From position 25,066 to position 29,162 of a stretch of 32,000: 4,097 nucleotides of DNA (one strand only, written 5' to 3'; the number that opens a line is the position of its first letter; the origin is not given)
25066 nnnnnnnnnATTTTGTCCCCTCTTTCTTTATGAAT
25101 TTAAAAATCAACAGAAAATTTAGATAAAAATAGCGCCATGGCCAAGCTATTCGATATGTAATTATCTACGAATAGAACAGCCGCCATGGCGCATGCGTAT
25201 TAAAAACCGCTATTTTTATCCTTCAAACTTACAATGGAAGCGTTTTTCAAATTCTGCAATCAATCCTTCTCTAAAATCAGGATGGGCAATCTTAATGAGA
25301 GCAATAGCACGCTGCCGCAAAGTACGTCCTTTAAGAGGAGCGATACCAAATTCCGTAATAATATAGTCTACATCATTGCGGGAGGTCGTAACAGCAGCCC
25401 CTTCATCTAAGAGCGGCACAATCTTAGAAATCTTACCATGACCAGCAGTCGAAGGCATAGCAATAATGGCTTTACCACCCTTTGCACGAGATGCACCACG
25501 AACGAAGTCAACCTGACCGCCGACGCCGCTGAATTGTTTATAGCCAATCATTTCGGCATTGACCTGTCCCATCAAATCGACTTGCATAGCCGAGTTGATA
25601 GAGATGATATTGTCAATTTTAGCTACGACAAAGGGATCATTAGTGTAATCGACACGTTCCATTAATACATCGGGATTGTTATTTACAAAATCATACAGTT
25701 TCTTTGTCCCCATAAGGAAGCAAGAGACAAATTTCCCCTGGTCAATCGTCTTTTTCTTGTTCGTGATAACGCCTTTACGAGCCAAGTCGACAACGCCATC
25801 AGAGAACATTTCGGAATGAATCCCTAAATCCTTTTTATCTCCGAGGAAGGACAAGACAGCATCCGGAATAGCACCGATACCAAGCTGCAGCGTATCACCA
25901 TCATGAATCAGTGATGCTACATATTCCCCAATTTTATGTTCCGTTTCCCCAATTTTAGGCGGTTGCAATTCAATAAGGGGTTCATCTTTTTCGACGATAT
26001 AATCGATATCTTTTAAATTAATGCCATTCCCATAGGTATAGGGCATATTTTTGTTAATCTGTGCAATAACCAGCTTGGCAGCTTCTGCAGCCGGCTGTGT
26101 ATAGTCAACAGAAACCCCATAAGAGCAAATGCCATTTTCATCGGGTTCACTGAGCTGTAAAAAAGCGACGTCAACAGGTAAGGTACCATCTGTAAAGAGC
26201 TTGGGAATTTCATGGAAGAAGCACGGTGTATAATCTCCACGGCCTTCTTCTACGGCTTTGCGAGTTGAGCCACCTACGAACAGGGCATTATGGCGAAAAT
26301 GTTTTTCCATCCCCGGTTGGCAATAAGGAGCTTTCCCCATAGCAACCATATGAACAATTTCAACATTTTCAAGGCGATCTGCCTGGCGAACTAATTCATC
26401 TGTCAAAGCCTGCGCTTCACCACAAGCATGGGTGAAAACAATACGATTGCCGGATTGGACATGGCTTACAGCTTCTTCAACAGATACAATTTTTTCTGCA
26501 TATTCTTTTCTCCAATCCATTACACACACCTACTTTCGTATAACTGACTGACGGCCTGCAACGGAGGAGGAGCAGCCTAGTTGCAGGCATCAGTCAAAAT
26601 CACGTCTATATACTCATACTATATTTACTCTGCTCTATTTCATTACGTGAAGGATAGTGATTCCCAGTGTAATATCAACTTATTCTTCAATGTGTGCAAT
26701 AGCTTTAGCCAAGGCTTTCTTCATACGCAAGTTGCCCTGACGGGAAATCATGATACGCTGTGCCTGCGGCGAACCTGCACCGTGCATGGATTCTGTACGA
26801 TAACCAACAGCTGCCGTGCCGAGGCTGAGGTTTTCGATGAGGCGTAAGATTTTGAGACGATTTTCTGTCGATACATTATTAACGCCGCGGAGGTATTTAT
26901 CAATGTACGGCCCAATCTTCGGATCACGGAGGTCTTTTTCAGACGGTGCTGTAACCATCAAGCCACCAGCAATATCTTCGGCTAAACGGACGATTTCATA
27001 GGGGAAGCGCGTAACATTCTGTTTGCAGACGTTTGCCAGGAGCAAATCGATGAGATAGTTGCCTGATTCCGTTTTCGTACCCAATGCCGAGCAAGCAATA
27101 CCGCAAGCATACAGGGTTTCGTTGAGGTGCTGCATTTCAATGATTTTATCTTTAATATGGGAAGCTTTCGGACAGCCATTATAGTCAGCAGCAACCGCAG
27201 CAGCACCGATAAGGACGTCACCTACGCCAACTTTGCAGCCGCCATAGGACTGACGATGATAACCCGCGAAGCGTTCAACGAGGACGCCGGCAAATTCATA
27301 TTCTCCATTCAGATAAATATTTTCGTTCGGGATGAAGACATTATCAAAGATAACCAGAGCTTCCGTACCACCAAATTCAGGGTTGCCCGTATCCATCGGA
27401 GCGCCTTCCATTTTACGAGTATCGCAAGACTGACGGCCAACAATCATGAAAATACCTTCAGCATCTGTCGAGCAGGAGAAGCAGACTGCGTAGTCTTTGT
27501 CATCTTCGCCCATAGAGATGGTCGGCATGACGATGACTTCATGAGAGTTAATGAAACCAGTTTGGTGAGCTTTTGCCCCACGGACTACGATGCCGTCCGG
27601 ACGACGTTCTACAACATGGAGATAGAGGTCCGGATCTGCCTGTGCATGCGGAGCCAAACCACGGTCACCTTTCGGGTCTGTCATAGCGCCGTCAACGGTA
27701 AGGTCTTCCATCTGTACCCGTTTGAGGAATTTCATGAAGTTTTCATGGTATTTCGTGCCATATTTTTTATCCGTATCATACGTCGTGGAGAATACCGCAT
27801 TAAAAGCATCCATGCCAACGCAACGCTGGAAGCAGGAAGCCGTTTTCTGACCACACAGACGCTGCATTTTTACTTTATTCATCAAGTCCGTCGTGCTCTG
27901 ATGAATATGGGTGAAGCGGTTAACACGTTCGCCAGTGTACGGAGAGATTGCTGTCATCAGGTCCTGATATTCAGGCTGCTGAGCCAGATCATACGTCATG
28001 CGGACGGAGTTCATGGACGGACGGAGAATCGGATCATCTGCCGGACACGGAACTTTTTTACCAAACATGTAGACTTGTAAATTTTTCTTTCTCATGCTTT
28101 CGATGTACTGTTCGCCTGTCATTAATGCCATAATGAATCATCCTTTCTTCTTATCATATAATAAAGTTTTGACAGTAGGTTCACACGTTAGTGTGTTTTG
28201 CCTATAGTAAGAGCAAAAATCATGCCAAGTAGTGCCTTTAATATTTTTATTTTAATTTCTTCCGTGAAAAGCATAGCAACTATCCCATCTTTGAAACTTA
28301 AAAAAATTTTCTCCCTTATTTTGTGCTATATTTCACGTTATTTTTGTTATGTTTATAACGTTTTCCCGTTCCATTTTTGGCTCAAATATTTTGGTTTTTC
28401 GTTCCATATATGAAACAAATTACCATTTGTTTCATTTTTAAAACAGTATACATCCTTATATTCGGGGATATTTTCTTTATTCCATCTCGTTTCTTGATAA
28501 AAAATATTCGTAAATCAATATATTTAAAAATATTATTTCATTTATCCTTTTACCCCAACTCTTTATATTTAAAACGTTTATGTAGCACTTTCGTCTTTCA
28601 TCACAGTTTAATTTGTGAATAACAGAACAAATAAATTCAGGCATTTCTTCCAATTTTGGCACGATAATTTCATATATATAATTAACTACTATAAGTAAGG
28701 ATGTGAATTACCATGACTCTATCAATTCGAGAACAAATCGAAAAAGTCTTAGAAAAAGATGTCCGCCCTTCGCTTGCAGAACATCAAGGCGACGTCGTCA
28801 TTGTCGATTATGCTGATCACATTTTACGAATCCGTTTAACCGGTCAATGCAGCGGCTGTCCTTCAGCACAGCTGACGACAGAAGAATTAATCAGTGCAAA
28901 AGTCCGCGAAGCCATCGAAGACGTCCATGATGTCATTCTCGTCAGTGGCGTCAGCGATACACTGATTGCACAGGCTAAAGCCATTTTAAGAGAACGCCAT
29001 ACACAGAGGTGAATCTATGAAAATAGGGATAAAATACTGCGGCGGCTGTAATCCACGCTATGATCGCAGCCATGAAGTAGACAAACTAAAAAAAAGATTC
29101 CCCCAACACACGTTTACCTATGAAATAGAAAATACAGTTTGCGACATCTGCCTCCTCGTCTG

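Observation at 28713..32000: Uncharacterised carrier-protein cluster: Nfu-like, Cys-rich/MaoC fusion, ACP-like, MBL hydrolase, LuxE-like, LuxC-like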

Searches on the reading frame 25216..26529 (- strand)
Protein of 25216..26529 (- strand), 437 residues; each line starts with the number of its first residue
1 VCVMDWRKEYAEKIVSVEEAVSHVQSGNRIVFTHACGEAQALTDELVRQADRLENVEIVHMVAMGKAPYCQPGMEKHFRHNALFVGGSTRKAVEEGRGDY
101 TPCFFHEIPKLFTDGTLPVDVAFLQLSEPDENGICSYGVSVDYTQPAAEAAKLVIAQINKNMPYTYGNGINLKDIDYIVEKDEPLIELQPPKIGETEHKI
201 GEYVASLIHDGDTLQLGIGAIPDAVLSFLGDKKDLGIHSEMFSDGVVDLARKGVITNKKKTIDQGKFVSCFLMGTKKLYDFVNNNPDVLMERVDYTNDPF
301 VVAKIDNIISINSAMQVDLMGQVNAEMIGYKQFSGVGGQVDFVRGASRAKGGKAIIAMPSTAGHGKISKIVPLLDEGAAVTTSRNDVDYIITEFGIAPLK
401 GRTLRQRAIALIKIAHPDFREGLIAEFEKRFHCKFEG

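Call 12: search_protein_families(library=ncbifam, proteins=[window:25216-26529:-], max_evalue=0.001)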
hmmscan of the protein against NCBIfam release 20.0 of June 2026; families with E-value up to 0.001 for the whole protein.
window:25216-26529:- (437 aa): 5 families
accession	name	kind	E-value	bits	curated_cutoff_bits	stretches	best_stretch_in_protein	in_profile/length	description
TIGR03948.1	butyr_acet_CoA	equivalog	2.6e-107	359.4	674.8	1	5-429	1-436/445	butyryl-CoA:acetate CoA-transferase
TIGR03458.1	YgfH_subfam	subfamily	2.2e-36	125.6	658.7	2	212-429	253-461/489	succinate CoA transferase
NF053666.1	BtrAceCoATfers1341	equivalog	1.1e-33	116.9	740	1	213-425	253-457/492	butyryl-CoA:acetate CoA transferase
NF053853.1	ScActCoATferScpC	equivalog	2.7e-32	112.1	500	2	213-429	258-465/493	succinyl-CoA:acetate CoA-transferase ScpC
TIGR02428.1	pcaJ_scoB_fam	subfamily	2.8e-11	43.2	243.55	1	309-400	97-179/207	3-oxoacid CoA-transferase subunit B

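Call 71: search_solved_structures(query=window:25216-26529:-, max_evalue=1e-20)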
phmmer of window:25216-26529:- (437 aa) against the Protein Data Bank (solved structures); distinct sequences matched with E-value up to 1e-20: 13.
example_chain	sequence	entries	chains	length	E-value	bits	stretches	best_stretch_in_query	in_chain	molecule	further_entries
3eh7_A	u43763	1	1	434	1.4e-167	560.9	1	5-431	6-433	4-hydroxybutyrate CoA-transferase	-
3gk7_A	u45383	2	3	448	6.2e-146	489.6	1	4-436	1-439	4-Hydroxybutyrate CoA-transferase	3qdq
3d3u_A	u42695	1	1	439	2.6e-144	484.2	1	4-433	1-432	4-hydroxybutyrate CoA-transferase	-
9vag_F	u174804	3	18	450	3.6e-130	437.6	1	10-425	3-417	4-hydroxybutyrate coenzyme A transferase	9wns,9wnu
2oas_A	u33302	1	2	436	6.4e-116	390.7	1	16-424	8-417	4-hydroxybutyrate coenzyme A transferase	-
4n8j_A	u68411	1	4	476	4e-91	309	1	4-431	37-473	Putative 4-hydroxybutyrate coenzyme A transferase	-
4n8h_A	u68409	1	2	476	4.3e-91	308.9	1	4-431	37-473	4-hydroxybutyrate coenzyme A transferase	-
3qli_A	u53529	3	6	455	1.1e-90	307.6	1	4-431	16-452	Coenzyme A transferase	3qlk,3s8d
4n8i_A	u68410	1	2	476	1.2e-90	307.4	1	4-431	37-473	4-hydroxybutyrate coenzyme A transferase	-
4n8l_A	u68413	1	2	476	3.1e-90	306.1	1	4-431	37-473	Putative 4-hydroxybutyrate coenzyme A transferase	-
4n8k_A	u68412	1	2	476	8.2e-90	304.7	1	4-431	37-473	Putative 4-hydroxybutyrate coenzyme A transferase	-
2nvv_A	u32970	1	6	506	8.3e-23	83.9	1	210-422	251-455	Acetyl-CoA hydrolase/transferase family protein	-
2g39_A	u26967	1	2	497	6.4e-21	77.7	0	213-429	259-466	Acetyl-CoA hydrolase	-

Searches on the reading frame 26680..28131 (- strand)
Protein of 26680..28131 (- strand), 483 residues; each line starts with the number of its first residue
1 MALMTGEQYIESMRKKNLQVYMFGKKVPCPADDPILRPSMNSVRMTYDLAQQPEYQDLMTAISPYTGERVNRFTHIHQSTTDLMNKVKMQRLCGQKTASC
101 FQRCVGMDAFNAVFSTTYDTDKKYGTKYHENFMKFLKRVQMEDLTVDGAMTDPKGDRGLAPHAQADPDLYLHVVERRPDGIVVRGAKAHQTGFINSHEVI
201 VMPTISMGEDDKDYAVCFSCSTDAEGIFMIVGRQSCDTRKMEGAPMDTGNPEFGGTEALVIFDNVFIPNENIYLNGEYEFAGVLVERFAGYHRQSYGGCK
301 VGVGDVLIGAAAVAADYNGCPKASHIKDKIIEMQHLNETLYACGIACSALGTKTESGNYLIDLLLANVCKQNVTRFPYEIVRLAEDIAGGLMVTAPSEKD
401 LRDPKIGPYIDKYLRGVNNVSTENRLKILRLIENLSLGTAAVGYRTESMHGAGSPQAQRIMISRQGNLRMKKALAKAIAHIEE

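Call 12: search_protein_families(library=ncbifam, proteins=[window:26680-28131:-], max_evalue=0.001)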
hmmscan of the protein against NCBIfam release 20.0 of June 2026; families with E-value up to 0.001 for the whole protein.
window:26680-28131:- (483 aa): 2 families
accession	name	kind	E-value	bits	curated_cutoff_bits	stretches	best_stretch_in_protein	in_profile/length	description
TIGR02309.1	HpaB-1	equivalog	9.9e-46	156.8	480.2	1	4-439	2-434/477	4-hydroxyphenylacetate 3-monooxygenase, oxygenase component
TIGR02310.1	HpaB-2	equivalog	5.8e-34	117.6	885.2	1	4-466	13-475/519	4-hydroxyphenylacetate 3-monooxygenase, oxygenase component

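Call 26: search_solved_structures(query=window:26680-28131:-, max_evalue=1e-10)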
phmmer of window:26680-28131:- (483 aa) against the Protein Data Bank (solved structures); distinct sequences matched with E-value up to 1e-10: 15.
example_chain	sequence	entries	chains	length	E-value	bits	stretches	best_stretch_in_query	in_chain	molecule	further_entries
1u8v_A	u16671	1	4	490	3e-234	781.2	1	3-481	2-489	Gamma-aminobutyrate metabolism dehydratase/isomerase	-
6vjr_A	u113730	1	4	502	8.4e-187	624.8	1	4-481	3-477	Vinylacetyl-CoA Delta-isomerase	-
2yyk_A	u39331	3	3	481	3.8e-37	131.4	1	4-438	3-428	4-hydroxyphenylacetate-3-hydroxylase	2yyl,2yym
2yyg_A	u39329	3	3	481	1.1e-36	129.8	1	4-438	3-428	4-hydroxyphenylacetate-3-hydroxylase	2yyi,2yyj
4oo2_A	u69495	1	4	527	5.8e-30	107.7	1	4-434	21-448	Chlorophenol-4-monooxygenase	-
6b1b_A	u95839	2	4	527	1e-28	103.6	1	4-466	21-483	4-hydroxyphenylacetate 3-monooxygenase, oxygenase subunit | 4-hydroxyphenylacetate 3-monooxygenase oxygenase component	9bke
6qyh_A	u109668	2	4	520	2.5e-28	102.3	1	4-466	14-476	4-hydroxyphenylacetate 3-monooxygenase oxygenase component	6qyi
6eb0_A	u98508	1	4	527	2.6e-28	102.2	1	4-466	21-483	4-hydroxyphenylacetate 3-monooxygenase, oxygenase subunit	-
9lft_A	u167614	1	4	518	1.8e-26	96.2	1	4-439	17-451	4-Hydroxyphenylacetate-3-monooxygenase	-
3hwc_A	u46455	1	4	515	1.1e-22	83.7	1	4-437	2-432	Chlorophenol-4-monooxygenase component 2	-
7dbw_C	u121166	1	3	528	3.3e-20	75.5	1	4-435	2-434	4-hydroxyphenylacetate 3-hydroxylase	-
9j9j_A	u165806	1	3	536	3.5e-20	75.4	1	4-435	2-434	4-nitrophenol 4-monooxygenase/4-nitrocatechol 2-monooxygenase, oxygenase component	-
4g5e_A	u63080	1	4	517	2.6e-19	72.6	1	3-437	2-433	2,4,6-Trichlorophenol 4-monooxygenase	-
7e8q_A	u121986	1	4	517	6.8e-19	71.2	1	3-437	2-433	Chlorophenol monooxygenase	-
6jhm_A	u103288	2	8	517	6.9e-19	71.2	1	3-437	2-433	Chlorophenol monooxygenase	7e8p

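Call 96: find_related_loci(query=window:26680-28131:-, collection=metagenome_contigs, flank=10000)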
Query window:26680-28131:- (483 aa) in metagenome_contigs; peptide patterns used: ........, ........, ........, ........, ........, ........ (x = any residue, [..] = any of these).
375 stretches matched a pattern; 336 encode a relative of the query (tblastn E <= 1e-3); the best 80 are kept; 80 distinct loci.
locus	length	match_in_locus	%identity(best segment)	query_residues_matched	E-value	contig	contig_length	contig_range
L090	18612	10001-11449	100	1-483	0e+0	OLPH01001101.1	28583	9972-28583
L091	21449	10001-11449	100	1-483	0e+0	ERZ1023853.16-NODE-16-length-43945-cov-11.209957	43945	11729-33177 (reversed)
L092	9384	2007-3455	100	1-483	0e+0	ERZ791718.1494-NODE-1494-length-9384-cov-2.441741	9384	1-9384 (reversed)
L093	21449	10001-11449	99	1-483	0e+0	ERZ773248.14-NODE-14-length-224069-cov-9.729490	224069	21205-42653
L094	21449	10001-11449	99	1-483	0e+0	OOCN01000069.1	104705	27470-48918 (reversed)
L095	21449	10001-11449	99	1-483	0e+0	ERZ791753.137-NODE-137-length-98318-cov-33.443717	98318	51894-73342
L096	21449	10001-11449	99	1-483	0e+0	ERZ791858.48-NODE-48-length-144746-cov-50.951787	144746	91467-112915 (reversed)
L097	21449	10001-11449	99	1-483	0e+0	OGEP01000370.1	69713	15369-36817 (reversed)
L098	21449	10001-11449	99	1-483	0e+0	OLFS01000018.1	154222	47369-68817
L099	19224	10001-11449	99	1-483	0e+0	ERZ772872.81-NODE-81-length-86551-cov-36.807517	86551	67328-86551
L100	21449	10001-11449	97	1-483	0e+0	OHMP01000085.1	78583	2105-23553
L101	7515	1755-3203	97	1-483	0e+0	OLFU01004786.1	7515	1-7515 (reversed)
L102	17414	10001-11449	97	1-483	0e+0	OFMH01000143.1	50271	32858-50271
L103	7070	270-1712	96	3-483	0e+0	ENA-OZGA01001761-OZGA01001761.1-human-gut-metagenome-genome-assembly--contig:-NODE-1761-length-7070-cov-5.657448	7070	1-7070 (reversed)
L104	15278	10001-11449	94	1-483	0e+0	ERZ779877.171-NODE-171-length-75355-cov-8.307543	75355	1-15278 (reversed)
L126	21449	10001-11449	86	1-483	0e+0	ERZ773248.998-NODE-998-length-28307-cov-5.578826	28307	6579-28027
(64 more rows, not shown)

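Call 99: search_protein_families(library=pfam, proteins=[L126:8310-9488:+, L126:9516-9932:+, L126:11474-14998:+, L126:15165-15767:-, L126:15904-17001:+, L126:17206-18573:+, L126:5279-7000:+, L126:7164-7967:-, L126:3849-5171:+], max_evalue=0.00001)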
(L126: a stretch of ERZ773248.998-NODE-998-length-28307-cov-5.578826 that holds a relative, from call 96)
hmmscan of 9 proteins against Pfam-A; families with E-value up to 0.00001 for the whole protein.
L126:8310-9488:+ (392 aa): 5 families
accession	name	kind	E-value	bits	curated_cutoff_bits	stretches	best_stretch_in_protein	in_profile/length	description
PF00441.29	Acyl-CoA_dh_1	-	1.5e-54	184.6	22.4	1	242-390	1-149/150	Acyl-CoA dehydrogenase, C-terminal domain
PF02771.21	Acyl-CoA_dh_N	-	2.7e-39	134.5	22.9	1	19-130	1-112/113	Acyl-CoA dehydrogenase, N-terminal domain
PF02770.24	Acyl-CoA_dh_M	-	1.7e-27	95.9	33.3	1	135-230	1-97/97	Acyl-CoA dehydrogenase, middle domain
PF08028.16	Acyl-CoA_dh_2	-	4.7e-27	95.3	22.7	1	258-379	2-133/134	Acyl-CoA dehydrogenase, C-terminal domain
PF22924.1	ACOX_C_alpha1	-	2.1e-07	31.3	27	0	323-381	101-159/169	Acyl-CoA oxidase, C-alpha1 domain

L126:9516-9932:+ (138 aa): 2 families
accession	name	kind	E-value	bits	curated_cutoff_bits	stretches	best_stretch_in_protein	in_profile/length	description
PF01575.25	MaoC_dehydratas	-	4.9e-22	78.3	27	1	19-111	15-108/123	MaoC like domain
PF13452.11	FAS1_DH_region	-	1.9e-06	28.5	22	1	20-130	12-131/132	FAS1-like, dehydratase domain region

L126:11474-14998:+ (1174 aa): 16 families
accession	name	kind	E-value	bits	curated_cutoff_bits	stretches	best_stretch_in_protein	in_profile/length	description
PF01855.24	POR_N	-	1.3e-77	261.1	27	1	17-245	4-230/231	Pyruvate flavodoxin/ferredoxin oxidoreductase, thiamine diP-bdg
PF01558.24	POR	-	4.2e-35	121.9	27.4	1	424-607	1-172/173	Pyruvate ferredoxin/flavodoxin oxidoreductase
PF10371.14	EKR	-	2.3e-21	75.8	27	1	629-681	5-55/55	Domain of unknown function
PF17147.9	PFOR_II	-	4.9e-16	59.4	27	1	267-372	1-102/102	Pyruvate:ferredoxin oxidoreductase core domain II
PF12837.12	Fer4_6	-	7e-09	35.7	25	0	684-707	1-24/24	4Fe-4S binding domain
PF12838.12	Fer4_7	-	1.7e-08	35.2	27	1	691-758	1-50/52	4Fe-4S dicluster domain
PF13237.11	Fer4_10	-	5e-08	33.2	25.5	0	740-765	3-28/53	4Fe-4S dicluster domain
PF00037.32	Fer4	-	8.9e-08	32.1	21.1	0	741-758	3-20/24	4Fe-4S binding domain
PF02775.26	TPP_enzyme_C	-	2.1e-07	31.3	21.9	1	960-1071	47-150/151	Thiamine pyrophosphate enzyme, C-terminal TPP binding domain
PF13183.11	Fer4_8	-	3.4e-07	31.1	27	1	689-759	2-67/68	4Fe-4S dicluster domain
PF14697.11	Fer4_21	-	6.9e-07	29.7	35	0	689-760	5-55/59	4Fe-4S dicluster domain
PF13187.11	Fer4_9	-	1.3e-06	28.7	27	1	691-759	1-50/52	4Fe-4S dicluster domain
PF13534.11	Fer4_17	-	2e-06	28.7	22.2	0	688-705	42-59/61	4Fe-4S dicluster domain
PF12797.12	Fer4_2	-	2.1e-06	27.7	24.5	0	738-758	2-22/22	4Fe-4S binding domain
PF13484.11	Fer4_16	-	4.3e-06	27.8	30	0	691-758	1-65/66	4Fe-4S double cluster binding domain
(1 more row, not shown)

L126:15165-15767:- (200 aa): 0 families

L126:15904-17001:+ (365 aa): 2 families
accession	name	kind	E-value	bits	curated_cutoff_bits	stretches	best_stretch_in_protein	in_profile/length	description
PF00465.25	Fe-ADH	-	5e-32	111.2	31.3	1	10-155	3-168/168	Iron-containing alcohol dehydrogenase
PF13685.12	Fe-ADH_2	-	3.5e-22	79.4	28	1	14-162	3-149/149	Iron-containing alcohol dehydrogenase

L126:17206-18573:+ (455 aa): 2 families
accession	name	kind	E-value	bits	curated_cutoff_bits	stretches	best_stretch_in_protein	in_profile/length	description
PF02436.23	PYC_OADA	-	5.3e-51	173.7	27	1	294-450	1-168/201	Conserved carboxylase domain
PF00682.25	HMGL-like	-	1.4e-20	74.3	29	1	3-267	1-256/260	HMGL-like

L126:5279-7000:+ (573 aa): 2 families
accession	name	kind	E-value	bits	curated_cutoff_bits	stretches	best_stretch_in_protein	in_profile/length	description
PF00920.27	ILVD_EDD_N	-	2.2e-106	356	27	1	31-343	1-316/316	Dihydroxy-acid/6-phosphogluconate dehydratase N-terminal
PF24877.1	ILV_EDD_C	-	6.5e-62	208.8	27.7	1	370-569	2-190/191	Dihydroxy-acid/6-phosphogluconate dehydratase C-terminal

L126:7164-7967:- (267 aa): 2 families
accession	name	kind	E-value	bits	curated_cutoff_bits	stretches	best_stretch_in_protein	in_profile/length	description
PF01614.24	IclR_C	-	5.1e-36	124.3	24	1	76-243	3-172/174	Bacterial transcriptional regulator IclR C-terminal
PF09339.16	HTH_IclR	-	8.9e-11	41.8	22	1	10-58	3-51/52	IclR helix-turn-helix domain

L126:3849-5171:+ (440 aa): 1 family
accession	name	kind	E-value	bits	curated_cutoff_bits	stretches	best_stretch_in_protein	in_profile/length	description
PF09861.14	Lar_N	-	4.4e-10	39.5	23.3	1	55-199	51-196/204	Lactate racemase N-terminal domain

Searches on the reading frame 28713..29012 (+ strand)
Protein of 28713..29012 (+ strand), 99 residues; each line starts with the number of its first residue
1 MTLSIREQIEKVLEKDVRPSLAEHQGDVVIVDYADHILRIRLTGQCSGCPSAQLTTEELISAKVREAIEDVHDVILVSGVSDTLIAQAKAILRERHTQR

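Call 5: search_protein_families(library=pfam, proteins=[window:28713-29012:+], max_evalue=0.01)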
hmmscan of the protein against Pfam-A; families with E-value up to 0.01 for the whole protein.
window:28713-29012:+ (99 aa): 1 family
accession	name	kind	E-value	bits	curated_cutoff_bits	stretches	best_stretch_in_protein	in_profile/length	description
PF01106.22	NifU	-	2.4e-21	76.1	27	1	9-75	1-67/67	NifU-like domain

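Call 6: search_protein_families(library=ncbifam, proteins=[window:28713-29012:+], max_evalue=0.01)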
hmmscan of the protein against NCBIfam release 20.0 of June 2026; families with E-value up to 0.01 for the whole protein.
window:28713-29012:+ (99 aa): 3 families
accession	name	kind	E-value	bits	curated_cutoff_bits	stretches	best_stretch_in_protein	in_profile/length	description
TIGR02000.1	NifU_proper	equivalog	9.1e-11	41.7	273.3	1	7-74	222-287/290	Fe-S cluster assembly protein NifU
TIGR03341.1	YhgI_GntY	equivalog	2.9e-10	40.2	269.35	1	4-74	105-176/190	Fe-S biogenesis protein NfuA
NF008392.0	PRK11190.1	equivalog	7.4e-07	29.2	268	1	5-69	107-172/192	Fe-S biogenesis protein NfuA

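Call 94: list_cluster_members(proteins=[window:28713-29012:+, window:29017-29748:+, window:29759-29995:+, window:29997-30665:+, window:30655-31722:+, L004:11055-12245:+, L004:12257-13675:+, window:23626-25074:-, window:22977-23591:-, L004:15118-16581:+])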
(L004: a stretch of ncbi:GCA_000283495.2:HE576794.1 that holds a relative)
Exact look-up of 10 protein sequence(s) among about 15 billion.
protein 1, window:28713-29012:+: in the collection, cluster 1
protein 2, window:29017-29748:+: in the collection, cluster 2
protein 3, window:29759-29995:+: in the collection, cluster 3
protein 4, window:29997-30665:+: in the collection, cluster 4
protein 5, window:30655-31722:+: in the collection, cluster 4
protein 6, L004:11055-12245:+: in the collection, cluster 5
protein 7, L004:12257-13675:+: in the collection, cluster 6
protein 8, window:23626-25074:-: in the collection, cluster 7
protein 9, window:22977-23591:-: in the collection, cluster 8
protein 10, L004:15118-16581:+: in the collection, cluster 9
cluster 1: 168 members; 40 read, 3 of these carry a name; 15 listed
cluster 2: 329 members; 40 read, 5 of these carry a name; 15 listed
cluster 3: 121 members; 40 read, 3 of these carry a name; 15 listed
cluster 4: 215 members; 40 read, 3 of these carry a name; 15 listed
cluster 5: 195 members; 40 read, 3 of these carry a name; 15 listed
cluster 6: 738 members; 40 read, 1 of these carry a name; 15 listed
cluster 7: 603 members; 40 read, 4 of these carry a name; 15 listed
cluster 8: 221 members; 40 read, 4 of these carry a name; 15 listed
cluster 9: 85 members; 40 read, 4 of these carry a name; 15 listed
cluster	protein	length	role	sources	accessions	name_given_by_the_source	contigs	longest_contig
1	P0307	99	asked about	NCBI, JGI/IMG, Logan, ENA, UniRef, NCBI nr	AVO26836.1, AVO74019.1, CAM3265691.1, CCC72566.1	MAG: NifU family protein [Megasphaera elsdenii] | Fe-S cluster biogenesis protein NfuA | NifU domain-containing protein n=2 Tax=Megasphaera elsdenii TaxID=907 RepID=G0VLI6_MEGEL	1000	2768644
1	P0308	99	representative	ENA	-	-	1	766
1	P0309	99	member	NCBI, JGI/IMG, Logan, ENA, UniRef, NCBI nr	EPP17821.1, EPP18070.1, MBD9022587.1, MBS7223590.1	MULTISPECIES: NifU family protein [Megasphaera] | Fe-S cluster biogenesis protein NfuA | NifU family protein n=2 Tax=Bacillota TaxID=1239 RepID=UPI0003576C6A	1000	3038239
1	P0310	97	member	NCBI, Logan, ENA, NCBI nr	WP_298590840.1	NifU family protein [uncultured Megasphaera sp.]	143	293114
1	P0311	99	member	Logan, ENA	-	-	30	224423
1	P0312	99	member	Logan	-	-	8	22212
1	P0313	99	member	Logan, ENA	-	-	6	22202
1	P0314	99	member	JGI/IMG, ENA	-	-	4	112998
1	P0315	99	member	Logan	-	-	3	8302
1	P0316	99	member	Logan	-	-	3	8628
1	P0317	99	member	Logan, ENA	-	-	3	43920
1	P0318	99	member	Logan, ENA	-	-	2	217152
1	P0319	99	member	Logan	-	-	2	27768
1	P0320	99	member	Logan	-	-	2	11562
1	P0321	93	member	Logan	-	-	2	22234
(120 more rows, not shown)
